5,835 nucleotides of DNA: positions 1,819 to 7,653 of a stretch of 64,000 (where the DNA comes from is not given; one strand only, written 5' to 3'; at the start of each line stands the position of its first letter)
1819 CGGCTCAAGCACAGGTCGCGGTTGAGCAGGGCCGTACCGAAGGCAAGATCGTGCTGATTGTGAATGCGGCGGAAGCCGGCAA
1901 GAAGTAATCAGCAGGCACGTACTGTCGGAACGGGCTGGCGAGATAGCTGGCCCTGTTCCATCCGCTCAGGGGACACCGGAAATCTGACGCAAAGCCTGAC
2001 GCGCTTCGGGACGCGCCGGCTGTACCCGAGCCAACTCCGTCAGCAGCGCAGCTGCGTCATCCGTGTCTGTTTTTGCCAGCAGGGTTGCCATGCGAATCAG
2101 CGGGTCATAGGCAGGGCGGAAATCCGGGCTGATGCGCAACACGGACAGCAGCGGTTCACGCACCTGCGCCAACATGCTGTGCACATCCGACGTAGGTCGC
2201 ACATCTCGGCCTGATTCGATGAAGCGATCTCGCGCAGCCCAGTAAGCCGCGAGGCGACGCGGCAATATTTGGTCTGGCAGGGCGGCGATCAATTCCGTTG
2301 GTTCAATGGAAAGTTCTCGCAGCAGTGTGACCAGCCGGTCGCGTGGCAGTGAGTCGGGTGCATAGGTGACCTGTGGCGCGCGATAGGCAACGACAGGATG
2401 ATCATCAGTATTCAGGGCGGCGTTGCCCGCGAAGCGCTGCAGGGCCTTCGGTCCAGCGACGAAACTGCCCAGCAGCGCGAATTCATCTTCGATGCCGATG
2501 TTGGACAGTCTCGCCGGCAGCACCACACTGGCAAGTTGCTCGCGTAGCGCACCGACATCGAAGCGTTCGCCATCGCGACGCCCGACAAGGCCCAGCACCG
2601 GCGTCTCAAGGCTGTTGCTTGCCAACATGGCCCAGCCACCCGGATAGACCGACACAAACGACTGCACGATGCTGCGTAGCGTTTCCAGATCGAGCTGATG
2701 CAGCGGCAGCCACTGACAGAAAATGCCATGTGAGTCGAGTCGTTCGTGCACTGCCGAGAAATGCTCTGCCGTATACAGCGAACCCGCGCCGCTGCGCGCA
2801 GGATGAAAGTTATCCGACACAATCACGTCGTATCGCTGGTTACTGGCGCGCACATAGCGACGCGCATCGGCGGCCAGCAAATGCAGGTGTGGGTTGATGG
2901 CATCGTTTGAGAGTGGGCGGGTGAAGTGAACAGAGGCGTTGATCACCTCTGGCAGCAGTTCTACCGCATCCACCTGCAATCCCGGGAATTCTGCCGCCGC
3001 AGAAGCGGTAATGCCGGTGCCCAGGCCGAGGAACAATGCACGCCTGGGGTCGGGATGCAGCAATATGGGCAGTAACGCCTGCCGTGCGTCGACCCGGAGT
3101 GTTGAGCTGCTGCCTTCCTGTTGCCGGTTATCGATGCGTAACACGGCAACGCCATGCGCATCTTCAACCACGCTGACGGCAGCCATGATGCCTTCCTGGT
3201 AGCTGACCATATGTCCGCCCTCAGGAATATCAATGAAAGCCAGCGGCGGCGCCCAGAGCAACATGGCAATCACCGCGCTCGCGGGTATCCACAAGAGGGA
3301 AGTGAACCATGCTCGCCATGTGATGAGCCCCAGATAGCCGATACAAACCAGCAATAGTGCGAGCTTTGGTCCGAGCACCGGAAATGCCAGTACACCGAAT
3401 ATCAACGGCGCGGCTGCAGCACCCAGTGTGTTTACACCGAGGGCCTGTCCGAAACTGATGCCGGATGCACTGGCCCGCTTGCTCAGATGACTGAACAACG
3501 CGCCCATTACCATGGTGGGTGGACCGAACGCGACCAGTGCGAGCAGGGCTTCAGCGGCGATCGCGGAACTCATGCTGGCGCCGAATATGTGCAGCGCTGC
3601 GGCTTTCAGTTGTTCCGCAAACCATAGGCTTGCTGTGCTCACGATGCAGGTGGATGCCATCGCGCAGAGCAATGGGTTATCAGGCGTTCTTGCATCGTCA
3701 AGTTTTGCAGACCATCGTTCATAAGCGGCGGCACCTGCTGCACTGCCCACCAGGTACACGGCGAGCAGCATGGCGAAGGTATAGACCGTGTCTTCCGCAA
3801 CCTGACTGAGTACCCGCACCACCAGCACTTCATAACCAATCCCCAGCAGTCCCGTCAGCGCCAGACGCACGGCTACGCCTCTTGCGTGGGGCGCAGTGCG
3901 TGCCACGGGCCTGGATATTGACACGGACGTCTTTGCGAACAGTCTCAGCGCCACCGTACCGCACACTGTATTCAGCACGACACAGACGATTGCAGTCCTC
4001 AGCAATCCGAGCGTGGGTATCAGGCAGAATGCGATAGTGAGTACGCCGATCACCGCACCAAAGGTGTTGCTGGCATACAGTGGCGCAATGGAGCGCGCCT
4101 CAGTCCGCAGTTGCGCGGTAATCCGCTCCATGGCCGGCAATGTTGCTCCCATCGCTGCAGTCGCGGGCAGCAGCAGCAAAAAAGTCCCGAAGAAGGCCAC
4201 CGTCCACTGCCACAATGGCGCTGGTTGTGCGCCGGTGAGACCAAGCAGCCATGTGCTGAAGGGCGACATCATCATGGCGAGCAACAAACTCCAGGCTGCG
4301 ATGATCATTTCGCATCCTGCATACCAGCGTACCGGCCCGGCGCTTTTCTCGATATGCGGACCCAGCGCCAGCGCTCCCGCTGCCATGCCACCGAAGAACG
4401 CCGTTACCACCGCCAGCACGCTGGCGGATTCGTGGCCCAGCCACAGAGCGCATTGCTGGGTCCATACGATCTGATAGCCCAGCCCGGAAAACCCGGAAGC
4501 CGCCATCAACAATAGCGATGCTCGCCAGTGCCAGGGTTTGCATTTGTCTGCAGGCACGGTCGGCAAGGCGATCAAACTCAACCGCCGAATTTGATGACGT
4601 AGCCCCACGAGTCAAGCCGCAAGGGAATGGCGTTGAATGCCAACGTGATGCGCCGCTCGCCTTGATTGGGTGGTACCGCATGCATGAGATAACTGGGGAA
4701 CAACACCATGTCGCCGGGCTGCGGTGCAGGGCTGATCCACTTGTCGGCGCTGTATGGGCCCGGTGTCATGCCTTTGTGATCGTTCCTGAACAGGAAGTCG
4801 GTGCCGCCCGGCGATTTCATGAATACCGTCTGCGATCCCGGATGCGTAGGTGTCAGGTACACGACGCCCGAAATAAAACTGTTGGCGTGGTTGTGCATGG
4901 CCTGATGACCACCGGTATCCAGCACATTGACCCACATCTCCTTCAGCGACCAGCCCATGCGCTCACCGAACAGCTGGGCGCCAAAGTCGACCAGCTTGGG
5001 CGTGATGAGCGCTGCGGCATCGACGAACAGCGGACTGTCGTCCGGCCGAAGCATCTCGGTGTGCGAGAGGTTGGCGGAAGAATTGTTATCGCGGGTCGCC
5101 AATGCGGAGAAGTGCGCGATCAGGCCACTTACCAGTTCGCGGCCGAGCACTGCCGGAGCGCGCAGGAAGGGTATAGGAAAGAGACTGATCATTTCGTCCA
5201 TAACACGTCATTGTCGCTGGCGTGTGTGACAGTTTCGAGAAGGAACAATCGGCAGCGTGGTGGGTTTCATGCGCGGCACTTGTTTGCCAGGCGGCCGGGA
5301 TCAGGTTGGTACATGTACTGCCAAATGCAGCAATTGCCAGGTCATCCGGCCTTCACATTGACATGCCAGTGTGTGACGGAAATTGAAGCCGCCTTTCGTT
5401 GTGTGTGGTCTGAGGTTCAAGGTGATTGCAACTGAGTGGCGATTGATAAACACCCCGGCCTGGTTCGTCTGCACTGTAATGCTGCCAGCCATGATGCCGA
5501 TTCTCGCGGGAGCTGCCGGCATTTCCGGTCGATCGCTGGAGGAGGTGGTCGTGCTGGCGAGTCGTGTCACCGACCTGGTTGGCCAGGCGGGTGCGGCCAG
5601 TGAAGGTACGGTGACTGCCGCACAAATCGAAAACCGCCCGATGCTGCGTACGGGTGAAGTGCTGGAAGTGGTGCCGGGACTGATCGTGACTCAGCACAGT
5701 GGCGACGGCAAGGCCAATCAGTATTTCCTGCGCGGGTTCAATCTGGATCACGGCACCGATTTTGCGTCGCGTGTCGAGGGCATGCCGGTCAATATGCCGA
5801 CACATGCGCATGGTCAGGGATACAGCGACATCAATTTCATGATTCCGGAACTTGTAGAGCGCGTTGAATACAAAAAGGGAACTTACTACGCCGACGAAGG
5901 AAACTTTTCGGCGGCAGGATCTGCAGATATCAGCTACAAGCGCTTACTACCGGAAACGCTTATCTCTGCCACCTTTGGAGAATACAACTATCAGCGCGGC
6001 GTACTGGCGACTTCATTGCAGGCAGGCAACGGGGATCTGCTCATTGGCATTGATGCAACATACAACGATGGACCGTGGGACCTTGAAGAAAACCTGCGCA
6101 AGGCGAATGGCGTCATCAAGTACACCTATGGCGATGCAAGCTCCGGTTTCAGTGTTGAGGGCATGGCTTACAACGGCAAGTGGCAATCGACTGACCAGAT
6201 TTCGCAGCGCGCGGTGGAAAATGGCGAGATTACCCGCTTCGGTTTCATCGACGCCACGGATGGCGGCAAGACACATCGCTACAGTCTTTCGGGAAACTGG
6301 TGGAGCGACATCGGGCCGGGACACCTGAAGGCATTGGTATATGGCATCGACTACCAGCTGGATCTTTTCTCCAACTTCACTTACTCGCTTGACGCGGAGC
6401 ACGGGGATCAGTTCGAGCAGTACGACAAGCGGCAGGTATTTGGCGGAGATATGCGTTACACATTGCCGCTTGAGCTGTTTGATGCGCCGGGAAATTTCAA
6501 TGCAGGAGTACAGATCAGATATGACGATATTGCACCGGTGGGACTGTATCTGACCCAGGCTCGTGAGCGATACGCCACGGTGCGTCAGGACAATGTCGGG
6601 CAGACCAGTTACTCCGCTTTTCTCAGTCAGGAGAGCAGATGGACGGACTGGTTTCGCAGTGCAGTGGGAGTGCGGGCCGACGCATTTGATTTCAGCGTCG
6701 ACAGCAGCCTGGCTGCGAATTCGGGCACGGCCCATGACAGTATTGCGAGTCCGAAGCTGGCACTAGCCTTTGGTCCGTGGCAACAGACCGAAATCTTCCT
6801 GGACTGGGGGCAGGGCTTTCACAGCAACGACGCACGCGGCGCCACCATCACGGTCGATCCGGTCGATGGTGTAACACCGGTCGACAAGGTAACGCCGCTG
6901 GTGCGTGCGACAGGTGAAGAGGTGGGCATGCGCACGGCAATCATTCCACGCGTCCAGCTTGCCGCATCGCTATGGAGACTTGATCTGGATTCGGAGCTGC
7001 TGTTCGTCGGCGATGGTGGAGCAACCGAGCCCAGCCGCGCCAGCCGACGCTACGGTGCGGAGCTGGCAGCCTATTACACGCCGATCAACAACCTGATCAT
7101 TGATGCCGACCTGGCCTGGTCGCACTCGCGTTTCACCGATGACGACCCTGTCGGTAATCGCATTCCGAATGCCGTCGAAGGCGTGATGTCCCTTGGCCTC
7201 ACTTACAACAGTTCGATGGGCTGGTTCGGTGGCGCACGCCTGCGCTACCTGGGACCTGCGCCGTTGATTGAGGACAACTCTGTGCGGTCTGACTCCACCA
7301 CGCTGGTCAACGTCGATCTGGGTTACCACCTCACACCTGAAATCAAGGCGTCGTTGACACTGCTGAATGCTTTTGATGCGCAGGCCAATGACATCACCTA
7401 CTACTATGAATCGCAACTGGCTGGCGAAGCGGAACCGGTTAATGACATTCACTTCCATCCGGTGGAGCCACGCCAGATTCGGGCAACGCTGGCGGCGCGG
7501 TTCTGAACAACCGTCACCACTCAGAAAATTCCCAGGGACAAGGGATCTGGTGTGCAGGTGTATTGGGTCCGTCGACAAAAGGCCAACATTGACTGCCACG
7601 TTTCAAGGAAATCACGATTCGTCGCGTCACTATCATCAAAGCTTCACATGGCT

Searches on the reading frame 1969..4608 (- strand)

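Call 75: search_protein_families(library=pfam, proteins=[window:1969-4608:-], max_evalue=0.00001)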
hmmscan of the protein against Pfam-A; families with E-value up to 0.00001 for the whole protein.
window:1969-4608:- (880 aa): 1 family
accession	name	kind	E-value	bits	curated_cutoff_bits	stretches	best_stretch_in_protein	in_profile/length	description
PF01564.23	Spermine_synth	-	4e-09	36.7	22.9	1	513-644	11-142/186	Spermine/spermidine synthase domain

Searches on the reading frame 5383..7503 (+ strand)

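Call 75: search_protein_families(library=pfam, proteins=[window:5383-7503:+], max_evalue=0.00001)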
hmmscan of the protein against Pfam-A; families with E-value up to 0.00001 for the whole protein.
window:5383-7503:+ (707 aa): 1 family
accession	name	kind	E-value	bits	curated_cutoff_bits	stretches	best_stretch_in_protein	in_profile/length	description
PF07715.20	Plug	-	3.1e-15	57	23.9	1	73-179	8-106/107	TonB-dependent Receptor Plug Domain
